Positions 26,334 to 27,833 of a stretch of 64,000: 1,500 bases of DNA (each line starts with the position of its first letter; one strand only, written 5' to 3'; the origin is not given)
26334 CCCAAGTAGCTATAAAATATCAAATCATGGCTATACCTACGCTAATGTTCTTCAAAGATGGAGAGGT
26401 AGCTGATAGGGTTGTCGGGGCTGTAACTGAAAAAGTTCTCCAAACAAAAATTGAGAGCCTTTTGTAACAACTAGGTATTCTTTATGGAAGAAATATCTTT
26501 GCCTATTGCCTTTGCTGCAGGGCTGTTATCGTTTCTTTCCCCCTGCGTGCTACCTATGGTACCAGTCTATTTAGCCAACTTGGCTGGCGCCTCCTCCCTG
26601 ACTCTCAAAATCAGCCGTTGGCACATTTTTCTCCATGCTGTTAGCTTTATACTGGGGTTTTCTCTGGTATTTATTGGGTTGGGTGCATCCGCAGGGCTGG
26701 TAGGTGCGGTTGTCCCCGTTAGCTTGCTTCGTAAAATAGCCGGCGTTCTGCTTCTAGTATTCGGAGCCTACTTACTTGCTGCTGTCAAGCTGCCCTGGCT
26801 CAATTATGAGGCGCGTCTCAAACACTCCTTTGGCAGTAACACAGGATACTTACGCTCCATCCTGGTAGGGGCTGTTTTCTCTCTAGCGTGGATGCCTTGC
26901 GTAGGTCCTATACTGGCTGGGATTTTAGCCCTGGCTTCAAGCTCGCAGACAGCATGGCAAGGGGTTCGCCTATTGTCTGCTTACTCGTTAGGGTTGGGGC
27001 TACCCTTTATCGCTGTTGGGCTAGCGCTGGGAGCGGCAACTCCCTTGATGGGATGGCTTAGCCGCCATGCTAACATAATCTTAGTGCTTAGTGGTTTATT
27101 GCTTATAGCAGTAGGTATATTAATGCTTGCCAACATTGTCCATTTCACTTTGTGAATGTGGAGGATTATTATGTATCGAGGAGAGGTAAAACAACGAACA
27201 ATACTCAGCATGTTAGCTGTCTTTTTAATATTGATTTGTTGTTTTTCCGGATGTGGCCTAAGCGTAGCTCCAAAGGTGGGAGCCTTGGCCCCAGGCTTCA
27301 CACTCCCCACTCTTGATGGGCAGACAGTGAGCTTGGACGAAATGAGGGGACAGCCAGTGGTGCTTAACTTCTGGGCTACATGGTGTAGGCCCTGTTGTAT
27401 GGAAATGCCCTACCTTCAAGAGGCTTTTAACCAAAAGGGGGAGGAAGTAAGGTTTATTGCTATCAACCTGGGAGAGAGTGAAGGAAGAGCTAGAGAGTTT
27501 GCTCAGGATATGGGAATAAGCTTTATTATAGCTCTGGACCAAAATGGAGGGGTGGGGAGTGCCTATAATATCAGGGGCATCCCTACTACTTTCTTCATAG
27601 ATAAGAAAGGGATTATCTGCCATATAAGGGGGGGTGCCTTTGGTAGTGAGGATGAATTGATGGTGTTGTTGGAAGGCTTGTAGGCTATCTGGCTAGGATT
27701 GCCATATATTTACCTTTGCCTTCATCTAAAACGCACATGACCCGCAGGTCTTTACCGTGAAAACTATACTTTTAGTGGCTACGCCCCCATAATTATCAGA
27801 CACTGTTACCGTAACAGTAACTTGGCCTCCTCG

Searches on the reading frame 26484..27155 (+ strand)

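Call 97: search_protein_families(library=pfam, proteins=[window:26484-27155:+], max_evalue=0.001)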
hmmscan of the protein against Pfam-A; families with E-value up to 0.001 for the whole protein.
window:26484-27155:+ (223 aa): 1 family
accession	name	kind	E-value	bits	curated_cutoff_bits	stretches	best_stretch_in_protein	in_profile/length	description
PF02683.22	DsbD_TM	-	1.7e-19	70.4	27.1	1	6-218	5-218/219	Cytochrome C biogenesis protein transmembrane domain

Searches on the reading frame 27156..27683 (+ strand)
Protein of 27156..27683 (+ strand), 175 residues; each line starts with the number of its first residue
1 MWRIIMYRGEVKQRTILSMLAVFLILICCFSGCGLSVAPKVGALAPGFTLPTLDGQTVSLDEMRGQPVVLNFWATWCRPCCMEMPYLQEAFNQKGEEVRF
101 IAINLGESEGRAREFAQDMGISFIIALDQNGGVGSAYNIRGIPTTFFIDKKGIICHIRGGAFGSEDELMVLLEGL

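Call 97: search_protein_families(library=pfam, proteins=[window:27156-27683:+], max_evalue=0.001)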
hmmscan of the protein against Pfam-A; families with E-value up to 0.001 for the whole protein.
window:27156-27683:+ (175 aa): 5 families
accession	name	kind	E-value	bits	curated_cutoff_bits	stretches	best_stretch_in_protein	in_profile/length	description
PF00578.27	AhpC-TSA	-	1.3e-27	96.6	26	1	41-156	1-123/124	AhpC/TSA family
PF08534.16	Redoxin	-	3.1e-25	89.1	26.6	1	40-161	1-135/148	Redoxin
PF13905.12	Thioredoxin_8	-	5e-11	43.2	27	1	65-153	1-93/94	Thioredoxin-like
PF00085.26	Thioredoxin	-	2.1e-10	41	23.5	1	66-115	19-68/103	Thioredoxin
PF13098.12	Thioredoxin_2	-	1.9e-08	35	27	1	64-160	4-94/104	Thioredoxin-like domain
